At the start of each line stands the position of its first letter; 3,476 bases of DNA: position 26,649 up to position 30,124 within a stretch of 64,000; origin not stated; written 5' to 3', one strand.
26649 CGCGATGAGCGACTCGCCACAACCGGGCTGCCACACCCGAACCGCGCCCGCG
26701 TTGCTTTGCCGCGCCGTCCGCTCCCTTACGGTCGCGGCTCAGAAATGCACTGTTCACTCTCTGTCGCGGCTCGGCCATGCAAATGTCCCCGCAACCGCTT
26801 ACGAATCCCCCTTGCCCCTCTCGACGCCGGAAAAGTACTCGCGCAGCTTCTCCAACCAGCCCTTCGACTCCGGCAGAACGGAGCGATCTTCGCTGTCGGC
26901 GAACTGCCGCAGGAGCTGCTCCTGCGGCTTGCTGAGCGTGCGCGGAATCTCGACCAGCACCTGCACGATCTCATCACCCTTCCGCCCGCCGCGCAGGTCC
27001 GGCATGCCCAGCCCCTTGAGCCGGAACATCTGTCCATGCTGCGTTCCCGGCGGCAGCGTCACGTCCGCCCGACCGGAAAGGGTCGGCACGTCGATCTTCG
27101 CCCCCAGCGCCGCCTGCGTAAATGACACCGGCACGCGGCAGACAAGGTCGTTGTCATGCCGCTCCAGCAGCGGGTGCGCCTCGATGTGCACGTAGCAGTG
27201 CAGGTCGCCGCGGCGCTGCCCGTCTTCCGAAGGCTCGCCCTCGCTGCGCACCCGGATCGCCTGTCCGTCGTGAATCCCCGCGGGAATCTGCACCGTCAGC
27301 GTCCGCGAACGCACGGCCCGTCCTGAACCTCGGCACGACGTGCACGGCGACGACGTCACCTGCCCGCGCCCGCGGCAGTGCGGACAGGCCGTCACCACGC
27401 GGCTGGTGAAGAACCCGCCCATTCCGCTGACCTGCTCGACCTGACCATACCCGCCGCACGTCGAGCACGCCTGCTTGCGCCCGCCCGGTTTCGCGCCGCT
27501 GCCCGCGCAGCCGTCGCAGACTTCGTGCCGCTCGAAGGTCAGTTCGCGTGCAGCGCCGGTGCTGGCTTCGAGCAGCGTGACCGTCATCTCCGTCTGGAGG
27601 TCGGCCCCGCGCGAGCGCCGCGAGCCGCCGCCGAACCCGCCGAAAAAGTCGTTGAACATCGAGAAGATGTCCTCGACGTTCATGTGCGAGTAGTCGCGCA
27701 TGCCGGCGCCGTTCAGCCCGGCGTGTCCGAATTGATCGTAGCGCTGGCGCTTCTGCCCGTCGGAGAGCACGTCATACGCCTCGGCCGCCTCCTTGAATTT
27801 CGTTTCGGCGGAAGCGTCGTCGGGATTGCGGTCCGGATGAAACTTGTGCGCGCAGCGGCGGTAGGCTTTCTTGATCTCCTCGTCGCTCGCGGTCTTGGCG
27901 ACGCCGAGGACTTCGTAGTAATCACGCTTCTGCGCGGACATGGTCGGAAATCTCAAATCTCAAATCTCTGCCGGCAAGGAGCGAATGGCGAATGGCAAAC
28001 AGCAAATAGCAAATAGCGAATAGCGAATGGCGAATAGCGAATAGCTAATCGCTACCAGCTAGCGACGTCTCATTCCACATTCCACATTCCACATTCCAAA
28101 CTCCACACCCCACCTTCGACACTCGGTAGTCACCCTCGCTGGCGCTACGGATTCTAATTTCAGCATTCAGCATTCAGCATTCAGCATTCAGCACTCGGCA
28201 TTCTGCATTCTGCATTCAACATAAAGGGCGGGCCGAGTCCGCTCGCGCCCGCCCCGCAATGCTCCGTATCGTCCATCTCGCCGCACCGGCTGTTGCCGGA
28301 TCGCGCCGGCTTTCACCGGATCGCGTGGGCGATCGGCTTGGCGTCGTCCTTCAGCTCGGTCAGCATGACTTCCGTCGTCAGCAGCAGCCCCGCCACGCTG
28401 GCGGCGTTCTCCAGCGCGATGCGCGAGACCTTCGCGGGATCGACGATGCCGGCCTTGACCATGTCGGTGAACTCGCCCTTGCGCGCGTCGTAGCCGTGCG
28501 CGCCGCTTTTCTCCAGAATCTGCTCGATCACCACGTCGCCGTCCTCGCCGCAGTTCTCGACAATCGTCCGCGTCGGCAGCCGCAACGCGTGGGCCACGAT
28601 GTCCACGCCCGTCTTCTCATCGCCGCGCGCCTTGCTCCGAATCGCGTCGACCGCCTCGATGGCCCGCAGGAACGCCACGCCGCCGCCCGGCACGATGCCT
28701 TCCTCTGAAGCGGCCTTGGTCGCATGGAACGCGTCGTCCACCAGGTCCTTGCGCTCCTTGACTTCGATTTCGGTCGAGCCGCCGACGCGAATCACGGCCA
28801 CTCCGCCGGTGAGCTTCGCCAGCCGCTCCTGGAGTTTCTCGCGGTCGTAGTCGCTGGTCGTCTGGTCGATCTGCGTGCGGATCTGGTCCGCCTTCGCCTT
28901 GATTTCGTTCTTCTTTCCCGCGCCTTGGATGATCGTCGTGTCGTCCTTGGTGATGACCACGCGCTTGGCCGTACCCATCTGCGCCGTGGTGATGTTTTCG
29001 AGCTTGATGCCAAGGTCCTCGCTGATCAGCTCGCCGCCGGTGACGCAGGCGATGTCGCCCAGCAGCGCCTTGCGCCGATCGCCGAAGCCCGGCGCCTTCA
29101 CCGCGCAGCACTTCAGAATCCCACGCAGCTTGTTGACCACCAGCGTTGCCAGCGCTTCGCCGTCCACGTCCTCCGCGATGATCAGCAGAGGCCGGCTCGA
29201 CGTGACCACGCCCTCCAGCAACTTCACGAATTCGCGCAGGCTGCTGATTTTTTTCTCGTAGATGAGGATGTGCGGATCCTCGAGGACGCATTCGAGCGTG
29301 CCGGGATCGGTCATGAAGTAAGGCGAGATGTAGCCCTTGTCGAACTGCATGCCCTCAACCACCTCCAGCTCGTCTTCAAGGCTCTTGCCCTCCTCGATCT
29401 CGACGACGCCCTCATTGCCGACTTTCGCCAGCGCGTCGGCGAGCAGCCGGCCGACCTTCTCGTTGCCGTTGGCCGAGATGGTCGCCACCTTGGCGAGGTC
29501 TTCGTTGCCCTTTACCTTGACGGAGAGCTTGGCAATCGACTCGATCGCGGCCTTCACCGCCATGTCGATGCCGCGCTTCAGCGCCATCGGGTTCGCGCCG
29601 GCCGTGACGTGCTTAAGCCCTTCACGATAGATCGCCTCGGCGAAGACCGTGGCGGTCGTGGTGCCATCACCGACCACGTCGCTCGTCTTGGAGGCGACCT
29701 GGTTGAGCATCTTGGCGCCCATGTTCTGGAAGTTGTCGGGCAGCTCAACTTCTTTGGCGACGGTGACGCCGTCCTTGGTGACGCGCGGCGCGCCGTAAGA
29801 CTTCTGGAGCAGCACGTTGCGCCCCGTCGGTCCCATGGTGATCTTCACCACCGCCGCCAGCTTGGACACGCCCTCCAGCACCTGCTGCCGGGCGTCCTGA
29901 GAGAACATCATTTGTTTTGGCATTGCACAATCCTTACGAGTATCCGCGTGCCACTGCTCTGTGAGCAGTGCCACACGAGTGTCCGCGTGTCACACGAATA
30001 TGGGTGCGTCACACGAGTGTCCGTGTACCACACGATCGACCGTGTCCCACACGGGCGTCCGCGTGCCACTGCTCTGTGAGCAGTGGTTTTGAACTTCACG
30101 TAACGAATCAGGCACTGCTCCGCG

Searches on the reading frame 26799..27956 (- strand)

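Call 38: search_protein_families(library=pfam, proteins=[window:26799-27956:-], max_evalue=0.001)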
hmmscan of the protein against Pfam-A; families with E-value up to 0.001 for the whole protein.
window:26799-27956:- (385 aa): 3 families
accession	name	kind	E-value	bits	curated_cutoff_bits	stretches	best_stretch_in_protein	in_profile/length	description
PF01556.23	DnaJ_C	-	7.7e-46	156.3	26.6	1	120-338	1-152/152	DnaJ C terminal domain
PF00226.36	DnaJ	-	7.1e-27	93.7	27.8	1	12-74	1-63/63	DnaJ domain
PF00684.25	DnaJ_CXXCXGXG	-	6.6e-13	49.2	32.7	1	147-212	1-65/65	DnaJ central domain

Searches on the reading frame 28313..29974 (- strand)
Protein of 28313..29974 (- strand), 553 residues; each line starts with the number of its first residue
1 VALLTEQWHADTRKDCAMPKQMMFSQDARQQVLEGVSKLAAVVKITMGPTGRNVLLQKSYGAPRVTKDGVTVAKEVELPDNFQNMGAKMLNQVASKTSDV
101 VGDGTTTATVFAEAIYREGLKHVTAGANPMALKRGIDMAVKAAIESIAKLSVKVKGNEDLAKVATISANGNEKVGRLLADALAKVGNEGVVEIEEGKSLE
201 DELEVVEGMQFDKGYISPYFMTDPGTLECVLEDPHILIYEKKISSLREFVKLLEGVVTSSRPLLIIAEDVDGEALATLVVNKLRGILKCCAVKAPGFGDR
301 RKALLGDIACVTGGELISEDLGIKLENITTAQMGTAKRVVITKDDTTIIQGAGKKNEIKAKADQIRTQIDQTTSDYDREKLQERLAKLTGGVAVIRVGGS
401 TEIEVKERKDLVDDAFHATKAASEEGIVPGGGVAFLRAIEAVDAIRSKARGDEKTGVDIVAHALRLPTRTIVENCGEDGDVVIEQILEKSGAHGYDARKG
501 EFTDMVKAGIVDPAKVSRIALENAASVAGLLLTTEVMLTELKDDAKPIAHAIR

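Call 37: search_protein_families(library=pfam, proteins=[window:28313-29974:-], max_evalue=0.001)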
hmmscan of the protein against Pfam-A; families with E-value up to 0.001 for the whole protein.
window:28313-29974:- (553 aa): 1 family
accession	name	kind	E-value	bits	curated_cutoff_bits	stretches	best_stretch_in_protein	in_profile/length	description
PF00118.29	Cpn60_TCP1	-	4.1e-80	270.3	34.3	1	39-538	1-486/490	TCP-1/cpn60 chaperonin family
